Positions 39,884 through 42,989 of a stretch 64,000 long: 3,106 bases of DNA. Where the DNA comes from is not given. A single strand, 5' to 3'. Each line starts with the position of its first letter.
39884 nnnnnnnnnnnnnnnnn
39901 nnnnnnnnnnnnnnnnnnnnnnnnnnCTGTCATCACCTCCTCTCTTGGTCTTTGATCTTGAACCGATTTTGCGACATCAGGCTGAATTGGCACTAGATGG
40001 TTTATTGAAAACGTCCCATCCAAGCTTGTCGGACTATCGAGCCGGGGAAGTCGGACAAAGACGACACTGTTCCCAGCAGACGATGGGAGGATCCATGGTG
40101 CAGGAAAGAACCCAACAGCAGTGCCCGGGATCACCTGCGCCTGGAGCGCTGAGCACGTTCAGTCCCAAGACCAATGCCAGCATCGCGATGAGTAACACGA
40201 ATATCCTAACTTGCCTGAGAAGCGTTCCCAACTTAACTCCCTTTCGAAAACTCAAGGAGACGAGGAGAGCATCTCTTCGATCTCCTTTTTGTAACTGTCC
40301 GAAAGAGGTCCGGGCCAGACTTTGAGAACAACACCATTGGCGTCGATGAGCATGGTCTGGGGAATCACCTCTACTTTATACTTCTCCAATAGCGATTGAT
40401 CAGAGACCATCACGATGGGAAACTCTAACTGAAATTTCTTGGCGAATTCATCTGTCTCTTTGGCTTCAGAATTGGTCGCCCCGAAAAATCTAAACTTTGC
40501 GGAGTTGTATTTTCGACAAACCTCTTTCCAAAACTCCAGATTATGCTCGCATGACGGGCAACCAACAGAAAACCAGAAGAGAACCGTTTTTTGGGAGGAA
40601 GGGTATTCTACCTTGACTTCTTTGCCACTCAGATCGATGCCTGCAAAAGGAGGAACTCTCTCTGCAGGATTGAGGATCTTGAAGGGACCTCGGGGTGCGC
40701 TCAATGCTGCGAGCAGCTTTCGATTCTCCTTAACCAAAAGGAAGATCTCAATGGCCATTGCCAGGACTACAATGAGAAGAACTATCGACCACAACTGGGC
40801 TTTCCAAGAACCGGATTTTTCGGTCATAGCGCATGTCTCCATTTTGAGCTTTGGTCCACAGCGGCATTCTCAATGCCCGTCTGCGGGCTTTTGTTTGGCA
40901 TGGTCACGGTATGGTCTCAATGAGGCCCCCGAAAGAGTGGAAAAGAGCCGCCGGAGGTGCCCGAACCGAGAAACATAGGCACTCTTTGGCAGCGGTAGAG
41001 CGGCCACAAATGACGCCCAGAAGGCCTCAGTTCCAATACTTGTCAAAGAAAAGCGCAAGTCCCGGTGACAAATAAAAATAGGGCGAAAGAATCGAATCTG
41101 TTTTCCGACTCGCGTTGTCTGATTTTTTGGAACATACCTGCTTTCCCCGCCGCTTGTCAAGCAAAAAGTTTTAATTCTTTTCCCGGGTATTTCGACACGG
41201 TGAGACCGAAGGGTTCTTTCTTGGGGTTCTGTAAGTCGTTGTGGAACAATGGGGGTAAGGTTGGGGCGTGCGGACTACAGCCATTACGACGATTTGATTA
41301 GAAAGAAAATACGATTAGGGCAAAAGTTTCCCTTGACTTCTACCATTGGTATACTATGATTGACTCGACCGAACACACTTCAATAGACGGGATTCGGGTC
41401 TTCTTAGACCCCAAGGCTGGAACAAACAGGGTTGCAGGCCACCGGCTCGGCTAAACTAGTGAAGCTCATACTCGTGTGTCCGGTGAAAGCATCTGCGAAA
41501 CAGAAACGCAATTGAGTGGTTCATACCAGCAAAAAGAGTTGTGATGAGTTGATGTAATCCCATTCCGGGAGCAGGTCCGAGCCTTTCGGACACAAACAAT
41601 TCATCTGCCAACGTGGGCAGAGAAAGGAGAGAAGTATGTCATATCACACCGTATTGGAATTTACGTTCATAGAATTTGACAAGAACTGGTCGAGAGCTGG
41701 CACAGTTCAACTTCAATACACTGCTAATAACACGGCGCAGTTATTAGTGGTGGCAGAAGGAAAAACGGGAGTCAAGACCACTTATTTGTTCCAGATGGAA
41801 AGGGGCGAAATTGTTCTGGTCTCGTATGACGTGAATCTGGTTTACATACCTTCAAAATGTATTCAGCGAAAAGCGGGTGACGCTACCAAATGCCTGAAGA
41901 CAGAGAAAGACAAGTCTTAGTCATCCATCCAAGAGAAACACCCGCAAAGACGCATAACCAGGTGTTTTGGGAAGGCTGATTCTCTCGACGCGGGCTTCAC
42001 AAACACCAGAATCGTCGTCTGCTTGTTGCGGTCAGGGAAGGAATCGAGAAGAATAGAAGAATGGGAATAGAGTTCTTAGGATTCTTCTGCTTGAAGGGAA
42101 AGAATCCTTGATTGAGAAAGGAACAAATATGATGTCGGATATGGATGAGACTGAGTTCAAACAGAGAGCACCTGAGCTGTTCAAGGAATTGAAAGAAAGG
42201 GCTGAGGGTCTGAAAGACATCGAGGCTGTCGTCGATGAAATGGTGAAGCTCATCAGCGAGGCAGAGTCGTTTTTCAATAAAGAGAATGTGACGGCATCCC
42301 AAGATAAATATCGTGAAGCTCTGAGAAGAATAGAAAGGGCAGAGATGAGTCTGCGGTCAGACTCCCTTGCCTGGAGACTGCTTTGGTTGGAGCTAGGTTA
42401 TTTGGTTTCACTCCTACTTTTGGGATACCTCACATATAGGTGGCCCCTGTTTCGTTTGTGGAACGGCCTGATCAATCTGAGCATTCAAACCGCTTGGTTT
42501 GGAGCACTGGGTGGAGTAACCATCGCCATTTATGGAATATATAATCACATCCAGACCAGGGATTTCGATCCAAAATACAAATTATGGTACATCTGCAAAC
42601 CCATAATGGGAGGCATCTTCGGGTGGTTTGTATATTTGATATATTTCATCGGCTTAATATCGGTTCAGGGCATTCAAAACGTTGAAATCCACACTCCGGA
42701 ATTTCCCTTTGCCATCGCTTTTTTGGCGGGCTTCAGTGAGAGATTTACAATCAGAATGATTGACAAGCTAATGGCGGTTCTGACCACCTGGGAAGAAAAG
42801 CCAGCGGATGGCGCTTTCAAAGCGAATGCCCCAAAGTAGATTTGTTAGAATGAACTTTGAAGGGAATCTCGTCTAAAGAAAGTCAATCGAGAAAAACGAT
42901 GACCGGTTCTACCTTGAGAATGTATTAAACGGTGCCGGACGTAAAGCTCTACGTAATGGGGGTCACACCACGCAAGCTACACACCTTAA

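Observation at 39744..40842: Operon of a TlpA-like thiol-disulfide oxidoreductase with two paralogous Cys-rich small proteins sharing a CT(L/M)(E/D)PPI(Y/V)CW core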

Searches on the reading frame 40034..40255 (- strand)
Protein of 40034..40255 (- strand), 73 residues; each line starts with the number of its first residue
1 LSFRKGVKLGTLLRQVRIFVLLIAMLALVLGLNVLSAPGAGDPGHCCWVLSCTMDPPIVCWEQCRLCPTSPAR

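Call 5: search_protein_families(library=pfam, proteins=[window:40034-40255:-], max_evalue=0.1)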
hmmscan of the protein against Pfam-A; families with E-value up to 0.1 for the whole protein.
window:40034-40255:- (73 aa): 0 families

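Call 6: search_protein_families(library=ncbifam, proteins=[window:40034-40255:-], max_evalue=1)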
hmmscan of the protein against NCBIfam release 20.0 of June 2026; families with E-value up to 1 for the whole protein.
window:40034-40255:- (73 aa): 0 families

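Call 9: find_homologous_proteins(query=window:40034-40255:-, max_evalue=10)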
Query window:40034-40255:- (73 aa): 3 proteins with E <= 10 among 5 candidates.
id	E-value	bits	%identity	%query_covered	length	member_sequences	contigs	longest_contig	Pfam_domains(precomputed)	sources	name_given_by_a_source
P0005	6.4e-21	92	63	86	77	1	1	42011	-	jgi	jgi:hypothetical protein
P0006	5.9e-17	79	68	82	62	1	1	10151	-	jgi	jgi:hypothetical protein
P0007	9.3e-15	72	57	84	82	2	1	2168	-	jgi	jgi:hypothetical protein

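Call 14: find_encoding_contigs(protein=P0005, flank=10000, max_places=3)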
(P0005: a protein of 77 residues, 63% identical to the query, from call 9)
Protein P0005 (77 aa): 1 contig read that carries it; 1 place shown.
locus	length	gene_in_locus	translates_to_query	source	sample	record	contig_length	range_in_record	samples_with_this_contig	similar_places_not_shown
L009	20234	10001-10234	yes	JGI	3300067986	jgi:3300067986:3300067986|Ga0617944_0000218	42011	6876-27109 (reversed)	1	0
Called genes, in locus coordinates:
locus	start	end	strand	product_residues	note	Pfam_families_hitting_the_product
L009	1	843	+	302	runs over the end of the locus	PF00126:HTH_1, PF03466:LysR_substrate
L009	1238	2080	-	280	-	PF01048:PNP_UDP_1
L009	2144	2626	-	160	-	PF00038:Filament (faint), PF07889:DUF1664 (faint)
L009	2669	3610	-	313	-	PF00768:Peptidase_S11, PF13354:Beta-lactamase2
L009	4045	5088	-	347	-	PF17396:DUF1611_N, PF07755:DUF1611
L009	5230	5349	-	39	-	-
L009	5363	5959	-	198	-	-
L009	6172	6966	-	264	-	-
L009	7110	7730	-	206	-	-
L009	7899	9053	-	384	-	PF20539:DUF6754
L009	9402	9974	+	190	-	PF00578:AhpC-TSA, PF08534:Redoxin, PF13098:Thioredoxin_2 (weak), PF13905:Thioredoxin_8 (weak)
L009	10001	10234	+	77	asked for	-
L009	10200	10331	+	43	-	-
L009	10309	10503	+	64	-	-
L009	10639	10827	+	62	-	-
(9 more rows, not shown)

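Call 15: find_encoding_contigs(protein=P0006, flank=10000, max_places=3)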
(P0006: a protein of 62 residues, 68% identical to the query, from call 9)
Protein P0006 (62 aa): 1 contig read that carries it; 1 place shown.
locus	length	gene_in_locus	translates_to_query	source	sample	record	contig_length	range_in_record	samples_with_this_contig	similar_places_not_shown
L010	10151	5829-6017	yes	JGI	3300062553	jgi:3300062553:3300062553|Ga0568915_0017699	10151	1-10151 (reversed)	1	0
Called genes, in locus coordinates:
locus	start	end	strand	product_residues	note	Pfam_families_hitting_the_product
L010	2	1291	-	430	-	?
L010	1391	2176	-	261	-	-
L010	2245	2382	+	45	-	-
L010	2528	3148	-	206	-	-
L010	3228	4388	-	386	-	PF20539:DUF6754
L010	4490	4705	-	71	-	-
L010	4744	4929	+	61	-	-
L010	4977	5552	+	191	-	PF00578:AhpC-TSA, PF08534:Redoxin, PF13098:Thioredoxin_2 (weak), PF13905:Thioredoxin_8 (weak)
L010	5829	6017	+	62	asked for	-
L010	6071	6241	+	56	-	-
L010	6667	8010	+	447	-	PF02878:PGM_PMM_I, PF02879:PGM_PMM_II, PF02880:PGM_PMM_III, PF00408:PGM_PMM_IV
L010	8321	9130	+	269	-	PF00072:Response_reg, PF06490:FleQ (faint), PF00072:Response_reg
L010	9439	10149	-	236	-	?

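Call 16: find_encoding_contigs(protein=P0007, flank=10000, max_places=3)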
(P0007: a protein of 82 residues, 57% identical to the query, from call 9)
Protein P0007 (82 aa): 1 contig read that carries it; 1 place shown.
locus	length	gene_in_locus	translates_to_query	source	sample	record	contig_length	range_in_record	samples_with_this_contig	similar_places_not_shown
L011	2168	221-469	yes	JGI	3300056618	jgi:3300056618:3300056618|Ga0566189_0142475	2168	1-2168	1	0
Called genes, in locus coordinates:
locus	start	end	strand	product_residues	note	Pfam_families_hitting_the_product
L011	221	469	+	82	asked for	-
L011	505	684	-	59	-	-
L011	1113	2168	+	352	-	?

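Call 65: predict_structure(alignment_id=A5)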
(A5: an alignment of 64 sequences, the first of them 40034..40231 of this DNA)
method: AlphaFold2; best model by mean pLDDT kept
length: 65 residues; sequences in the alignment: 64
mean_pLDDT: 80.2   pTM: 0.35
mean pLDDT of the five models: 80.2, 79.8, 78.4, 76.6, 75.2
residues with pLDDT >= 90: 24; 70-90: 23; 50-70: 17; < 50: 1
segments of 3 or more residues with pLDDT < 50: none
pLDDT, mean of each block of 10 residues (from residue 1): 76 96 76 65 93 85 60
secondary structure, 60 per line:
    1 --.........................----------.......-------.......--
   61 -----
elements in order: H3-27 E38-44 E52-58

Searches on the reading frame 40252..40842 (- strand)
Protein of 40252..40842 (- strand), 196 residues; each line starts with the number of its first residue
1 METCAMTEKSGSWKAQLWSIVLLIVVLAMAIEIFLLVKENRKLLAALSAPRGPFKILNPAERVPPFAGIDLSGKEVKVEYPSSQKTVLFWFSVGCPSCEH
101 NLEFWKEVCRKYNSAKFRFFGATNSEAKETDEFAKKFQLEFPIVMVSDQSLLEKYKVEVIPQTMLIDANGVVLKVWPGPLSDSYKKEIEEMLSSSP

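Call 5: search_protein_families(library=pfam, proteins=[window:40252-40842:-], max_evalue=0.1)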
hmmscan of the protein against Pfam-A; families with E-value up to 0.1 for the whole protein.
window:40252-40842:- (196 aa): 6 families
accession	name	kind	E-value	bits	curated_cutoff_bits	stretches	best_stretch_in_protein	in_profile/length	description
PF00578.27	AhpC-TSA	-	1.1e-11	45.2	26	1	61-173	3-122/124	AhpC/TSA family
PF08534.16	Redoxin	-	1.6e-11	44.6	26.6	1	61-187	4-143/148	Redoxin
PF13905.12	Thioredoxin_8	-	1.9e-06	28.5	27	1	86-170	4-92/94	Thioredoxin-like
PF13098.12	Thioredoxin_2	-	8.7e-05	23.3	27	1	84-180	6-95/104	Thioredoxin-like domain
PF13192.12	Thioredoxin_3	-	0.021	15.3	24.8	0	130-163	20-53/76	Thioredoxin domain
PF04999.18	FtsL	-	0.043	14.3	22.9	1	13-47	10-44/97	Cell division protein FtsL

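Call 6: search_protein_families(library=ncbifam, proteins=[window:40252-40842:-], max_evalue=1)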
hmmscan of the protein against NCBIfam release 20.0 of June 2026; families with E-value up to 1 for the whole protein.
window:40252-40842:- (196 aa): 10 families
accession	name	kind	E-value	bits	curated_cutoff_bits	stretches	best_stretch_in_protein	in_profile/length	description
NF002854.0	PRK03147.1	subfamily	6.7e-15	55.4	170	1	59-183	38-163/176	thiol-disulfide oxidoreductase ResA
NF041202.1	StoA_CxxC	exception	1.5e-12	47.7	210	1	72-187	42-159/163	endospore biogenesis thiol-disulfide oxidoreductase StoA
TIGR02661.1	MauD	equivalog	4.4e-07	29.6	188.6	1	18-173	10-160/189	methylamine dehydrogenase accessory protein MauD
NF041054.1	WAxxUGC_long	equivalog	1.5e-05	24.4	300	1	26-174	49-196/354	ResA-like WAxxUGC motif-containing protein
NF010625.0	PRK14018.1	equivalog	0.001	17.7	522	1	84-183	58-163/521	bifunctional peptide-methionine (S)-S-oxide reductase MsrA/peptide-methionine (R)-S-oxide reductase MsrB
NF006960.0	PRK09437.1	equivalog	0.0021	18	140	1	56-157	3-105/156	thioredoxin-dependent thiol peroxidase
NF053650.1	PerredPrxQDein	equivalog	0.0068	16.4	260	1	64-153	2-91/148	thioredoxin-dependent peroxiredoxin PrxQ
NF040494.1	nitrored_ArsF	subfamily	0.011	16.1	60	1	88-149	5-69/106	nitrophenyl compound nitroreductase subunit ArsF family protein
NF045576.1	BT_3928_fam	equivalog_domain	0.014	14.5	250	1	100-174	279-350/358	BT_3928 family protein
TIGR00385.1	dsbE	subfamily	0.091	12.3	123.15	1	86-186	66-165/173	DsbE family thiol:disulfide interchange protein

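Call 20: find_related_loci(query=A1, collection=genome_contigs, flank=6000)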
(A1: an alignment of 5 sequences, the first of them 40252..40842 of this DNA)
Query A1 (196 aa) in genome_contigs; peptide patterns used: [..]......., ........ (x = any residue, [..] = any of these).
88 stretches matched a pattern; 9 encode a relative of the query (tblastn E <= 1e-3); 9 distinct loci.
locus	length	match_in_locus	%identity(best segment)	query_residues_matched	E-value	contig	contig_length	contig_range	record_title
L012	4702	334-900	66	6-194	2e-87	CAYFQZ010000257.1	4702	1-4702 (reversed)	MAG TPA_asm: uncultured Ignavibacteria bacterium isolate ERP108616_co1_151 genome assembly, contig: k119_214773, whole g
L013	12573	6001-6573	65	5-195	2e-86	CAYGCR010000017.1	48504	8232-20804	MAG TPA_asm: uncultured Ignavibacteria bacterium isolate ERP108616_co2_224 genome assembly, contig: NODE_765_length_4850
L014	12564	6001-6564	68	2-189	2e-86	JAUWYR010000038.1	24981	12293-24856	MAG: Candidatus Zixiibacteriota bacterium isolate CSMAG_2715 CSMAG_2715_k141_862658_length_24981_cov_13.0000, whole geno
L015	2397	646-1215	66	6-195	4e-89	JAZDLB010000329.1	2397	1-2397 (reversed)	MAG: Candidatus Zixiibacteriota bacterium isolate MEGAHIT-group-0.565 k141_7349204, whole genome shotgun sequence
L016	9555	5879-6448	64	6-195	8e-84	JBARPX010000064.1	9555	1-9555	MAG: Candidatus Zixiibacteriota bacterium isolate MFD13424_ilm_asm_bin49 k127_109180, whole genome shotgun sequence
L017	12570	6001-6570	63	6-195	2e-83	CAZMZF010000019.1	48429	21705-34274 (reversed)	MAG TPA_asm: uncultured Ignavibacteria bacterium isolate binchicken_co376_191 genome assembly, contig: NODE_541_length_4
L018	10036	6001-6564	63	6-193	2e-79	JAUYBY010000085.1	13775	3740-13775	MAG: Candidatus Zixiibacteriota bacterium isolate C20_concoct.bin.73 C20_k141_373569, whole genome shotgun sequence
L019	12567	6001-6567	59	6-194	4e-76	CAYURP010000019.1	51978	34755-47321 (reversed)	MAG TPA_asm: uncultured Ignavibacteria bacterium isolate binchicken_co89_584 genome assembly, contig: NODE_771_length_51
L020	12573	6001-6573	63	6-196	5e-75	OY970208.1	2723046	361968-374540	MAG: uncultured candidate division Zixibacteria bacterium isolate MFD04408.bin.1.44 genome assembly, chromosome: 1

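Call 39: search_solved_structures(query=window:40252-40827:-, max_evalue=0.001)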
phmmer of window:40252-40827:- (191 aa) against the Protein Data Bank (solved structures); distinct sequences matched with E-value up to 0.001: 21.
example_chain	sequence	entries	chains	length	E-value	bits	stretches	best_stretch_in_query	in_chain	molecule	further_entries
3c71_A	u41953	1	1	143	9.2e-11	45.2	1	58-179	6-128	Thiol-disulfide oxidoreductase resA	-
3erw_A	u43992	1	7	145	5.3e-10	42.7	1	65-182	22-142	Sporulation thiol-disulfide oxidoreductase A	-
1st9_A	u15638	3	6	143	1.2e-09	41.5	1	58-179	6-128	Thiol-disulfide oxidoreductase resA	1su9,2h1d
2h1b_A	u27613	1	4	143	1.2e-09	41.5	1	58-179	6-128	Thiol-disulfide oxidoreductase resA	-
2f9s_A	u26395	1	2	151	1.5e-09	41.3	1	58-179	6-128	Thiol-disulfide oxidoreductase resA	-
3c73_A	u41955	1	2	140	1.5e-09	41.2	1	59-179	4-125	Thiol-disulfide oxidoreductase resA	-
4nmu_A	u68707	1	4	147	6.8e-09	39.1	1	56-172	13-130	Thiol-disulfide oxidoreductase ResA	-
2h1a_A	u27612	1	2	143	1.7e-08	37.8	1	58-179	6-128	Thiol-disulfide oxidoreductase resA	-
2h19_A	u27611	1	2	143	2.1e-08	37.5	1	58-179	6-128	Thiol-disulfide oxidoreductase resA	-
2h1g_A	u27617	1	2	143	1.8e-07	34.5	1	58-179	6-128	Thiol-disulfide oxidoreductase resA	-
3kcm_A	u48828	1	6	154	3.5e-07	33.5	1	58-176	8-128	Thioredoxin family protein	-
2l5o_A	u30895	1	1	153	1.4e-06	31.5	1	56-174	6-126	Putative thioredoxin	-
28db_A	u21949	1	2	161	1.5e-06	31.5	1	66-186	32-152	Redoxin domain protein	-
5um7_A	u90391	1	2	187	1.6e-06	31.4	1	13-174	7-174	Thioredoxin signature protein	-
5enu_A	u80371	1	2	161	2.1e-06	31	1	57-174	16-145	Alkyl hydroperoxide reductase/ Thiol specific antioxidant/ Mal allergen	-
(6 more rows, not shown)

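Call 69: find_related_loci(query=A1, collection=metagenome_contigs, flank=5000)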
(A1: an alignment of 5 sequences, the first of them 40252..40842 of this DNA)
Query A1 (196 aa) in metagenome_contigs; peptide patterns used: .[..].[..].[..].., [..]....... (x = any residue, [..] = any of these).
538 stretches matched a pattern; 14 encode a relative of the query (tblastn E <= 1e-3); 14 distinct loci.
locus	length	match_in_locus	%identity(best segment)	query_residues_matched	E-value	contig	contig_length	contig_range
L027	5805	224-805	70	2-195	2e-94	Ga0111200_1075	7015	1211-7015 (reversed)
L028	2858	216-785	72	6-195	4e-95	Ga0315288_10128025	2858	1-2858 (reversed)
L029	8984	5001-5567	66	6-194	2e-87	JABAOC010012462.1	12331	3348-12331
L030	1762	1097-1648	67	6-189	2e-89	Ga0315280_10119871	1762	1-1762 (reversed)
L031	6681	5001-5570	64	6-195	2e-84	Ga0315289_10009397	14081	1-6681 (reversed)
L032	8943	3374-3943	63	6-195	9e-84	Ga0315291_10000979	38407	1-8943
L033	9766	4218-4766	66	6-195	5e-83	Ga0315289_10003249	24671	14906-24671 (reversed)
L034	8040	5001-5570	64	6-195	8e-81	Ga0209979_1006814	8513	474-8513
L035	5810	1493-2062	64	6-195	8e-81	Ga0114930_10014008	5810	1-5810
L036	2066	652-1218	59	6-194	1e-78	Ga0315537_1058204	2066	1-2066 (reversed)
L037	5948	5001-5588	62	1-196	1e-76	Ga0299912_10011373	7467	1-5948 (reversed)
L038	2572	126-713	61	1-196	1e-76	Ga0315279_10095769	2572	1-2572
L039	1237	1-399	68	58-190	7e-62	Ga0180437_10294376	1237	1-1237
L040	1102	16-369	62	76-193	3e-49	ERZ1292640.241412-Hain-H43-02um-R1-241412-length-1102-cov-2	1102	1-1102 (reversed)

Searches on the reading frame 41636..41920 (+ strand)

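Call 5: search_protein_families(library=pfam, proteins=[window:41636-41920:+], max_evalue=0.1)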
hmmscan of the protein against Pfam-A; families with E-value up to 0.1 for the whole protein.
window:41636-41920:+ (94 aa): 2 families
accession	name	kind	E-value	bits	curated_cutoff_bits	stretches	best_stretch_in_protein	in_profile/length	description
PF16318.11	DUF4957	-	0.026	14.8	30.8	1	4-42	41-82/142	Domain of unknown function (DUF4957)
PF21621.3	MPI_cupin_dom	-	0.086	13.3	27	1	25-75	21-72/79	Mannose-6-phosphate isomerase, cupin domain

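Call 6: search_protein_families(library=ncbifam, proteins=[window:41636-41920:+], max_evalue=1)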
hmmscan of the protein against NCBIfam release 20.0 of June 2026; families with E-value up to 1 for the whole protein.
window:41636-41920:+ (94 aa): 0 families

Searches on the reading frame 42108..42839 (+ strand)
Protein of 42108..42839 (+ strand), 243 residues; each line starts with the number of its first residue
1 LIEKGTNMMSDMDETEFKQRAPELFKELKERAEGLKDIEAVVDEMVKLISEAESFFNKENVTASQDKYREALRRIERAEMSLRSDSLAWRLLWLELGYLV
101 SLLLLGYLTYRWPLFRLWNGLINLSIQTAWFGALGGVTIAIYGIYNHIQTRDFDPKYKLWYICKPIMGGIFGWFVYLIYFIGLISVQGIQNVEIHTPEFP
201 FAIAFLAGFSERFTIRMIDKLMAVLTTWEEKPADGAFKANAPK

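Call 5: search_protein_families(library=pfam, proteins=[window:42108-42839:+], max_evalue=0.1)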
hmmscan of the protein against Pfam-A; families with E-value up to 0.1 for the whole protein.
window:42108-42839:+ (243 aa): 3 families
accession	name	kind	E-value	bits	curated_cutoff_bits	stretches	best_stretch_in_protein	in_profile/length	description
PF04678.18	MCU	-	0.00014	22.5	30.8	1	21-110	20-112/177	Mitochondrial calcium uniporter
PF01384.25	PHO4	-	0.059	12.8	33.7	1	122-183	84-144/350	Phosphate transporter family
PF07765.17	KIP1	-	0.068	13.8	33.9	0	33-62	18-48/74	KIP1-like protein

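Call 6: search_protein_families(library=ncbifam, proteins=[window:42108-42839:+], max_evalue=1)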
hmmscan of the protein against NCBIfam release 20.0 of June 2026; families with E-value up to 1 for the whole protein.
window:42108-42839:+ (243 aa): 1 family
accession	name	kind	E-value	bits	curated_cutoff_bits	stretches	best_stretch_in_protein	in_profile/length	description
NF053563.1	Rkd4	equivalog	0.14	10.2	860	1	16-83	446-514/747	arcadin-4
